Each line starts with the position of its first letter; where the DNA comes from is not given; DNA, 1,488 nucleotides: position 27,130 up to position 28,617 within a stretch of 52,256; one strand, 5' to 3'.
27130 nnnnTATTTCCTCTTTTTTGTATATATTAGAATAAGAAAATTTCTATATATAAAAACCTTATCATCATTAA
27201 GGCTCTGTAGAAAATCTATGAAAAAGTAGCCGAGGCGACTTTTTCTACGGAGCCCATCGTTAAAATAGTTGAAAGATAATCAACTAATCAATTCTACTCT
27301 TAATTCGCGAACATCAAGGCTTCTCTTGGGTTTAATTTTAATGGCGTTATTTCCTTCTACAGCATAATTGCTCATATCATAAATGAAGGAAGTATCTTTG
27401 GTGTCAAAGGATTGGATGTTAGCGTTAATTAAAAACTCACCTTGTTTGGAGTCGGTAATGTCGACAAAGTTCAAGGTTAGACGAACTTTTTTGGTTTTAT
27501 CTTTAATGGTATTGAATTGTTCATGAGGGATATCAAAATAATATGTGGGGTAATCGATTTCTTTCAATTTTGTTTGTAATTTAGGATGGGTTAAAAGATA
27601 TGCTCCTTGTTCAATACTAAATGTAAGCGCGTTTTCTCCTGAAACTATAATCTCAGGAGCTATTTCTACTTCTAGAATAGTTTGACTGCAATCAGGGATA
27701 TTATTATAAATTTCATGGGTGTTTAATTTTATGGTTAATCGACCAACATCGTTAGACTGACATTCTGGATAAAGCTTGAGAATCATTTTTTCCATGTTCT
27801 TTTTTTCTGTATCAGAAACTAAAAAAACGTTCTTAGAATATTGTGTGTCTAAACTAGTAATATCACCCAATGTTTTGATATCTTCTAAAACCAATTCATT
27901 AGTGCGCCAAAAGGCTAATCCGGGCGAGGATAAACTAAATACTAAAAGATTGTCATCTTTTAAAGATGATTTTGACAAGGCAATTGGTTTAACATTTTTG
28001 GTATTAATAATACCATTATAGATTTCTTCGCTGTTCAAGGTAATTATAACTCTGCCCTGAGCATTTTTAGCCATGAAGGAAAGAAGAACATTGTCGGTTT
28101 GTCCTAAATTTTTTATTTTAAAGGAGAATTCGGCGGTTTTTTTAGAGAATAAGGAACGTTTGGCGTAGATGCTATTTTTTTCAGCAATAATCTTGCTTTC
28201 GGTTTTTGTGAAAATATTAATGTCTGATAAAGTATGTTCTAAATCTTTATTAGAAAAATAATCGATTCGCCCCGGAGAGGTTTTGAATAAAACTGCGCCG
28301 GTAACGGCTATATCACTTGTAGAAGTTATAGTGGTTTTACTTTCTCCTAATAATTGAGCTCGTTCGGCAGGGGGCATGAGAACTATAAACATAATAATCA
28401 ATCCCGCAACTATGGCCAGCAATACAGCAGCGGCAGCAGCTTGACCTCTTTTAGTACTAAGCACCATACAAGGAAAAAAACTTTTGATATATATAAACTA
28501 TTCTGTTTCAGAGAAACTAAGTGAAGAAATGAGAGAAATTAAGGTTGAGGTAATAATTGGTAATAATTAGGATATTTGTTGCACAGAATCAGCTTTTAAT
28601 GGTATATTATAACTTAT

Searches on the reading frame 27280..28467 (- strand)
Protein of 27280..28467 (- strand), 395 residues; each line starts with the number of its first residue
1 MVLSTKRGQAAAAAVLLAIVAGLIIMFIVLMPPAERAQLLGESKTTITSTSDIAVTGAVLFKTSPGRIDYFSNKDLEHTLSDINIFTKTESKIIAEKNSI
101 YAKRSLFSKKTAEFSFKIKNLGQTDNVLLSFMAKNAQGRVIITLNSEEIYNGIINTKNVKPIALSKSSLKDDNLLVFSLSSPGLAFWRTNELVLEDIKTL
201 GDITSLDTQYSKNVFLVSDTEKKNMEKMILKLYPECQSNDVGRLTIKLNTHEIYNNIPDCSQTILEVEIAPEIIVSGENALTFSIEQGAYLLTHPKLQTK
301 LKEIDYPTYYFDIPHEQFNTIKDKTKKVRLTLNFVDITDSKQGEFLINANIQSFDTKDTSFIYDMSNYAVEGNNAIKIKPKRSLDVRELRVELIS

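Call 3: search_protein_families(library=pfam, proteins=[window:27280-28467:-], max_evalue=1)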
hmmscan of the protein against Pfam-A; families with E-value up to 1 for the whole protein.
window:27280-28467:- (395 aa): 1 family
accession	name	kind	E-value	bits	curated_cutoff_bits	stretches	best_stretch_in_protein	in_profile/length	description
PF16923.11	Glyco_hydro_63N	-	0.099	13.2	23.8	1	312-379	60-127/227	Glycosyl hydrolase family 63 N-terminal domain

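Call 4: search_protein_families(library=ncbifam, proteins=[window:27280-28467:-], max_evalue=1)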
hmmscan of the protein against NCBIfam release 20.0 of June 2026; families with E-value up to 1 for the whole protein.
window:27280-28467:- (395 aa): 0 families

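Call 28: find_homologous_proteins(query=window:27280-28467:-, max_evalue=0.001)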
Query window:27280-28467:- (395 aa): 216 proteins with E <= 0.001 among 8000 candidates; the best 120 are listed.
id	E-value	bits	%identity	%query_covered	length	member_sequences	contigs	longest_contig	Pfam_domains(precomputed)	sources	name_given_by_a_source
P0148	4.7e-250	846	100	100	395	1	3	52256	-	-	-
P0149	2.9e-212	722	84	100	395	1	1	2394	-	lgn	-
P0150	7.7e-188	642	72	100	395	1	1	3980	-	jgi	-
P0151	1.9e-186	637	71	100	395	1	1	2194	-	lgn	-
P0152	1.1e-151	523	90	67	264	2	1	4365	-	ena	-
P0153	2.5e-130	453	49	99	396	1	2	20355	-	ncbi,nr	ncbi:MAG: hypothetical protein KJ597_01920 [Nanoarchaeota archaeon]|nr:hypothetical protein [Nanoarc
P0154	2.2e-128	446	48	100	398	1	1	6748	-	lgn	-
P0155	2.4e-126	439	48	98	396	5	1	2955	-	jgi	jgi:hypothetical protein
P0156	4.3e-126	439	50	93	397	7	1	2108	-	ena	-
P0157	8.9e-126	438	51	98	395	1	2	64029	-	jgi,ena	-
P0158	5.3e-125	435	48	93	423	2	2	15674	-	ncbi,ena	-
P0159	8.8e-125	434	48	99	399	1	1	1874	-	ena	-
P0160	1.2e-124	434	49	99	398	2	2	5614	-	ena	-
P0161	1.4e-124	434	48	99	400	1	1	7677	-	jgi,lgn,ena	-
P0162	2.3e-124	433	48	100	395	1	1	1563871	-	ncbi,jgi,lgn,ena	ncbi:MAG: hypothetical protein WCV90_03675 [Candidatus Woesearchaeota archaeon]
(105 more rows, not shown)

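Call 33: find_related_loci(query=A3, collection=metagenome_contigs, flank=10000)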
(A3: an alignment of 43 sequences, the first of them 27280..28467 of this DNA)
Query A3 (395 aa) in metagenome_contigs; peptide patterns used: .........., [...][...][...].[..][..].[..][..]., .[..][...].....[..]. (x = any residue, [..] = any of these).
393 stretches matched a pattern; 149 encode a relative of the query (tblastn E <= 1e-3); the best 80 are kept; 80 distinct loci.
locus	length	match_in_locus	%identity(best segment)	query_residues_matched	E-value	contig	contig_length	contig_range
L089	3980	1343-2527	72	1-395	0e+0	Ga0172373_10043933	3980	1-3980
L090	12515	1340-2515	51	6-394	1e-135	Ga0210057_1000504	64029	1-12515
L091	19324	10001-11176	50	6-393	4e-134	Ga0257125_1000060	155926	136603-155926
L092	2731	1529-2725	48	3-394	4e-140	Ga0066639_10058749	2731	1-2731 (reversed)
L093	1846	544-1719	50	6-394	4e-143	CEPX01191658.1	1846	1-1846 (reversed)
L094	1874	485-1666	48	2-394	4e-142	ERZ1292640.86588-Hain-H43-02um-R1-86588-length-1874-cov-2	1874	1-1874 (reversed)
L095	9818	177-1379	46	1-394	5e-131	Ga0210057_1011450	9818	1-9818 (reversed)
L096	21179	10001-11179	48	1-394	1e-130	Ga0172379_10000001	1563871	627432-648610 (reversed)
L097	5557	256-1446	49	1-394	9e-131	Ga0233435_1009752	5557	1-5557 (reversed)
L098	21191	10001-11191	49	1-394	3e-130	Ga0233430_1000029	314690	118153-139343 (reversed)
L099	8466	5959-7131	48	6-394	6e-130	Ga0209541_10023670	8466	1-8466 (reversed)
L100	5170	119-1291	48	6-394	9e-131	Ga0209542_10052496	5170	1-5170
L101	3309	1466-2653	46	1-394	8e-134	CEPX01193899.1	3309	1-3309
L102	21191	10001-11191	48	1-394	2e-129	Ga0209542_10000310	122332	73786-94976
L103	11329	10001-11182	48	1-394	3e-129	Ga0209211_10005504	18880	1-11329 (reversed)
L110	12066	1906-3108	46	1-394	2e-126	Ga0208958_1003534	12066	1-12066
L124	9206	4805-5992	46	1-394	2e-121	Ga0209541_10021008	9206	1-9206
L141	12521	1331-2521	46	5-395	2e-117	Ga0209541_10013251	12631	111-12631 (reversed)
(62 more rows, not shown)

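Call 44: predict_structure(alignment_id=A3)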
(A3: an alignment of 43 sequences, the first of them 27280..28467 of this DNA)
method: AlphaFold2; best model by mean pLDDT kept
length: 395 residues; sequences in the alignment: 43
mean_pLDDT: 83.9   pTM: 0.54
mean pLDDT of the five models: 83.9, 83.0, 82.7, 81.3, 80.6
residues with pLDDT >= 90: 190; 70-90: 160; 50-70: 20; < 50: 25
segments of 3 or more residues with pLDDT < 50: 1-10, 41-55
pLDDT, mean of each block of 10 residues (from residue 1): 41 71 78 61 36 58 88 82 85 92 88 92 88 89 94 81 91 93 78 92 79 89 89 85 91 90 88 92 89 91 84 93 92 84 91 91 92 93 90 91
secondary structure, 60 per line:
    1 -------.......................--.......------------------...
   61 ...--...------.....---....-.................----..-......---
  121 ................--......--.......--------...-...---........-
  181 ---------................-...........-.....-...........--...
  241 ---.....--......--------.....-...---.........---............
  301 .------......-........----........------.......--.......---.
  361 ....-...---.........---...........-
elements in order: H8-30 H33-39 E58-63 E66-68 E75-79 E83-86 E88-104 E112-117 E124-136 E139-144 E147-153 E162-164 E172-179 E190-205 E210-217 H219-223 E225-235 E244-248 E251-256 E265-269 E277-285 E289-301 E308-313 H315-322 E327-334 E341-347 E350-356 E360-364 E372-380 E384-394

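Call 48: fold_search(model_id=the predicted structure, library=pdb)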
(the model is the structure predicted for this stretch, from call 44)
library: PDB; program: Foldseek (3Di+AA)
matches with E <= 10: 1445; with E <= 0.001: 42
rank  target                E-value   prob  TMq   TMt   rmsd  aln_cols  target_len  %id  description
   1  8qqh_BBB              2.3e-08  1.00  0.17  0.08  32.7       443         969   13  Structure of beta-galactosidase from Desulfurococcus amyloliticus (released 2024-08-14)
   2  8qqh_AAA              7.4e-08  1.00  0.17  0.08  32.1       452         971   12  Structure of beta-galactosidase from Desulfurococcus amyloliticus (released 2024-08-14)
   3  4w8j                  9.5e-06  0.99  0.16  0.07  24.5       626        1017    6  Structure of the full-length insecticidal protein Cry1Ac reveals intriguing details of toxin packaging into in vivo form (released 2014-09-17)
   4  5ej1_B                1.9e-05  1.00  0.20  0.13  23.9       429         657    8  Pre-translocation state of bacterial cellulose synthase (released 2016-03-30)
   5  6a48                  1.9e-05  0.99  0.18  0.12  29.4       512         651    8  Crystal structure of reelin N-terminal region (released 2019-06-19)
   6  6eon                  4.1e-05  0.99  0.17  0.10  30.8       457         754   11  Galactanase BT0290 (released 2017-11-29)
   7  9h99                  4.7e-05  0.97  0.15  0.07  23.3       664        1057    8  Native structure of the full-length pesticidal protein Cry1Ca18 at pH7, from crystals formed in vivo (released 2025-11-12)
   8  4hg6_B                5.8e-05  1.00  0.17  0.11  20.9       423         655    8  Structure of a cellulose synthase - cellulose translocation intermediate (released 2012-12-19)
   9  4e8c_B                5.8e-05  1.00  0.17  0.12  24.3       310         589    9  Crystal structure of streptococcal beta-galactosidase in complex with galactose (released 2012-05-30)
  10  8h3u_A                6.1e-05  0.98  0.16  0.11  21.8       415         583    7  Inhibitor-bound EP, polyA model (released 2022-11-23)
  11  9qxq                  9.5e-05  0.96  0.15  0.06  22.1       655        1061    7  native structure of full-length pesticidal protein Cry1Ca18 at pH9, from crystals formed in vivo (released 2026-02-11)
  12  9fmt_C                1.1e-04  0.99  0.19  0.14  32.2       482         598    8  Cryo-EM structure of the BcsB hexameric crown from the E. coli cellulose secretion macrocomplex (released 2024-10-16)
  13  8w7n                  1.1e-04  0.98  0.16  0.07  22.1       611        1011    7  Crystal structure of the in-cell Cry1Aa purified from Bacillus thuringiensis (released 2024-03-06)
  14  5eiy_B                1.2e-04  1.00  0.20  0.13  20.7       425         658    7  Bacterial cellulose synthase bound to a substrate analogue (released 2016-03-09)
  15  9fmt_D                1.2e-04  1.00  0.23  0.15  33.5       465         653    8  Cryo-EM structure of the BcsB hexameric crown from the E. coli cellulose secretion macrocomplex (released 2024-10-16)
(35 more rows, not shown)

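Call 68: search_solved_structures(query=A3, max_evalue=1)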
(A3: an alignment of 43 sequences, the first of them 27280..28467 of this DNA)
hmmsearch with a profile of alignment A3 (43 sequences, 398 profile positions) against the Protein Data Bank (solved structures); distinct sequences matched with E-value up to 1: 0.

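Call 71: search_protein_families(library=pfam, alignment_id=A3, max_evalue=0.1)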
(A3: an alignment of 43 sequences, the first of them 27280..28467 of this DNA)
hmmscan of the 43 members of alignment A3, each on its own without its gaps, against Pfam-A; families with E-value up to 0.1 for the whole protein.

A. member 1, window:27280-28467:- (395 aa): 1 family
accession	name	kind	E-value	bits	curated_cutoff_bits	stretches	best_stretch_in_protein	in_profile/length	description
PF16923.11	Glyco_hydro_63N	-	0.099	13.2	23.8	0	312-379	60-127/227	Glycosyl hydrolase family 63 N-terminal domain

B. families by the number of members that match (of 43 scanned): 16 families
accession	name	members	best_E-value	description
PF14683.12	CBM-like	4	0.02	Polysaccharide lyase family 4, domain III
PF24099.1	RBD_DGKtheta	3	0.0087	Diacylglycerol kinase theta, RNA-binding domain-like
PF13364.12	BetaGal_ABD2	2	0.0027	Beta-galactosidase second all-beta domain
PF24978.1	Death_Lrrd1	1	0.023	Lrrd1 death domain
PF16351.10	DUF4979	1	0.024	Domain of unknown function (DUF4979)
PF25262.1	DUF7862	1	0.027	Domain of unknown function (DUF7862)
PF08531.16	Bac_rhamnosid_N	1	0.028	Alpha-L-rhamnosidase N-terminal domain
PF14711.11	Nitr_red_bet_C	1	0.034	Respiratory nitrate reductase beta C-terminal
PF18040.7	BPA_C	1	0.045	beta porphyranase A C-terminal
PF12733.13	Cadherin-like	1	0.047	Cadherin-like beta sandwich domain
PF02837.24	Glyco_hydro_2_N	1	0.067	Glycosyl hydrolases family 2, sugar binding domain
PF21876.2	STIV_turret_2nd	1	0.076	C381 turret protein 2nd galactose-binding domain-like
PF22204.1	C2c1_WED-II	1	0.088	CRISPR-associated endonuclease C2c1, wedge domain, second region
PF03151.22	TPT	1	0.094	Triose-phosphate Transporter family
PF04972.22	BON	1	0.095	BON domain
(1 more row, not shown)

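Call 74: search_protein_families(library=pfam, proteins=[L096:13190-14059:+, L100:3438-4406:+, L096:16846-17652:+, L101:522-1304:-, L110:9393-10166:+, L141:5366-6190:+, L124:3664-4500:-], max_evalue=0.1)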
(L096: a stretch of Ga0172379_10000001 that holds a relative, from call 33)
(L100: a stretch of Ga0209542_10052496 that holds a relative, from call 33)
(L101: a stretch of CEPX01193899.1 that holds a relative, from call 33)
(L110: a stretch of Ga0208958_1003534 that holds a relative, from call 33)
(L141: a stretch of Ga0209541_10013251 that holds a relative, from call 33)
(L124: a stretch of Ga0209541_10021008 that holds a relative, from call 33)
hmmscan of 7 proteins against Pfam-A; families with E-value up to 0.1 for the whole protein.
L096:13190-14059:+ (289 aa): 0 families

L100:3438-4406:+ (322 aa): 1 family
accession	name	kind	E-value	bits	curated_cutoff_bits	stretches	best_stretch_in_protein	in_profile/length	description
PF07705.17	CARDB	-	0.008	16.8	22.7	0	57-80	10-33/101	CARDB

L096:16846-17652:+ (268 aa): 0 families

L101:522-1304:- (260 aa): 0 families

L110:9393-10166:+ (257 aa): 1 family
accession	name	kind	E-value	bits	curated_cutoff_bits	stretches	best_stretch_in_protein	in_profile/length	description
PF21827.1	New_glue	-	0.00032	20.8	31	1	14-74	8-60/94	New glue protein family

L141:5366-6190:+ (274 aa): 0 families

L124:3664-4500:- (278 aa): 0 families

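Call 83: search_protein_families(library=phrogs, proteins=[window:27280-28467:-], max_evalue=0.01)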
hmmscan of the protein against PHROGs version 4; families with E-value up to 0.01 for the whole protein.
window:27280-28467:- (395 aa): 1 family
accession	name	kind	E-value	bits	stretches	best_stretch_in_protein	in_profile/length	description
phrog_20483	-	unknown function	0.0073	16.9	0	321-359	120-158/226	-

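Call 84: search_protein_families(library=padloc, proteins=[window:27280-28467:-], max_evalue=0.01)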
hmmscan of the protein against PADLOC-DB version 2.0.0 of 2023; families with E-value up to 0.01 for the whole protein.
window:27280-28467:- (395 aa): 0 families

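Call 93: fold_search(model_id=the predicted structure, library=viral)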
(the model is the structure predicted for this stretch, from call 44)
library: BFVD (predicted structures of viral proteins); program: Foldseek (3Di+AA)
matches with E <= 10: 1533; with E <= 0.001: 25
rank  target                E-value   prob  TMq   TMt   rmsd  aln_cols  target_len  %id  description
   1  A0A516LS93            1.1e-05  1.00  0.20  0.08  25.7       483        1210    8  (no name in the UniProt tables at hand)
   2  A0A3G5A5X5            1.3e-05  0.99  0.17  0.17  30.2       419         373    9  Uncharacterized protein [Hyperionvirus sp.]
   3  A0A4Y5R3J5            2.9e-05  0.96  0.16  0.08  26.2       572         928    8  Polyprotein [Arracacha virus B]
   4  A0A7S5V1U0            3.2e-05  0.99  0.18  0.08  18.6       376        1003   11  (no name in the UniProt tables at hand)
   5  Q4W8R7                5.3e-05  0.89  0.15  0.10  32.5       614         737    8  Polyprotein containing large and small coat proteins (Fragment) [Gentian mosaic virus]
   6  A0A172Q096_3          1.1e-04  0.96  0.19  0.07  52.2       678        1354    8  F5/8 type C domain-containing protein [Acinetobacter phage vB_AbaM_ME3]
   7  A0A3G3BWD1            1.1e-04  0.97  0.16  0.06  31.8       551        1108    8  (no name in the UniProt tables at hand)
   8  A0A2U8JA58            1.1e-04  0.82  0.14  0.07  35.2       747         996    6  RNA2 polyprotein [Red clover mottle virus]
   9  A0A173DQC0            1.4e-04  0.98  0.20  0.10  27.1       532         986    7  Polyprotein [Grapevine fabavirus]
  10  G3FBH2                1.5e-04  0.99  0.19  0.15  28.5       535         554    7  RNA2 polyprotein (Fragment) [Cowpea severe mosaic virus]
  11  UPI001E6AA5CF         2.1e-04  0.99  0.22  0.16  18.8       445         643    9  (no name look-up for this kind of identifier)
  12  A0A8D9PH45            2.2e-04  0.80  0.15  0.07  32.3       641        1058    7  Polyprotein [Trillium govanianum cheravirus]
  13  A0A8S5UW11            2.3e-04  0.92  0.15  0.06  24.8       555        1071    5  Uncharacterized protein [Siphoviridae sp. ctgaU3]
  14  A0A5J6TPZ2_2          2.4e-04  0.84  0.16  0.08  35.4       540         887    6  (no name in the UniProt tables at hand)
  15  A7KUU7                4.4e-04  0.89  0.18  0.11  30.6       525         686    9  (no name in the UniProt tables at hand)
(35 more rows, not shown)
